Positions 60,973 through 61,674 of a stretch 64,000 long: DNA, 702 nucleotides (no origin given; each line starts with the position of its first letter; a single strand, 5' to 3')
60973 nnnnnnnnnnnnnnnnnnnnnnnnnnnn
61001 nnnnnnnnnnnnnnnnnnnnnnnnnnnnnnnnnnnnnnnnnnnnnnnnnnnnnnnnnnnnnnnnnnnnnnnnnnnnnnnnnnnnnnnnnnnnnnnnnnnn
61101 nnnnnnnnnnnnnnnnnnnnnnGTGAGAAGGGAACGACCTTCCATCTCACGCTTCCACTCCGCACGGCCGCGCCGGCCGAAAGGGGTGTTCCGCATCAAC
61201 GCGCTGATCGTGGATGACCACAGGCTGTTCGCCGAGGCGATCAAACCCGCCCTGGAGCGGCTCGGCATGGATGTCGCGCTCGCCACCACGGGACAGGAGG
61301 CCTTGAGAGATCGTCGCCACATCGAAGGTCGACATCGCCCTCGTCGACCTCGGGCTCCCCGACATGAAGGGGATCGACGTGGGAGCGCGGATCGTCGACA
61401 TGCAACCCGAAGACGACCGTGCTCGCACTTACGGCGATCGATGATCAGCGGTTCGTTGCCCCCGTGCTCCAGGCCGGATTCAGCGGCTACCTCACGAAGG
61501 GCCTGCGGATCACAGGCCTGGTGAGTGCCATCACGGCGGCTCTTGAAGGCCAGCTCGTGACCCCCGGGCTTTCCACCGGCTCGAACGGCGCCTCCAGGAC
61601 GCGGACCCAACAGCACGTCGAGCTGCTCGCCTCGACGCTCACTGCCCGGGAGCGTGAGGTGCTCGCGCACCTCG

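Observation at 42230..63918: Recurring palindrome CGTA-N7-TACG defines a candidate regulon of the local NarL-type regulators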

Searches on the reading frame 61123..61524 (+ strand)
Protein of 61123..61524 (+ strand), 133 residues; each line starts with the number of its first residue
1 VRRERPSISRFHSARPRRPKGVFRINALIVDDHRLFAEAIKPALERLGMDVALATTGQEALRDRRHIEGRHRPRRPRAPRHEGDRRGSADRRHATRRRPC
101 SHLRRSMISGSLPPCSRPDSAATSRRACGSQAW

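Call 9: search_protein_families(library=pfam, proteins=[window:61123-61524:+])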
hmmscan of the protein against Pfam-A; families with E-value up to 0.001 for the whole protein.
window:61123-61524:+ (133 aa): 1 family
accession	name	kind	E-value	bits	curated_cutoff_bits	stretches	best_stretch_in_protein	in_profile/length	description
PF00072.30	Response_reg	-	5.5e-05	23.7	30.2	1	28-62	2-36/111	Response regulator receiver domain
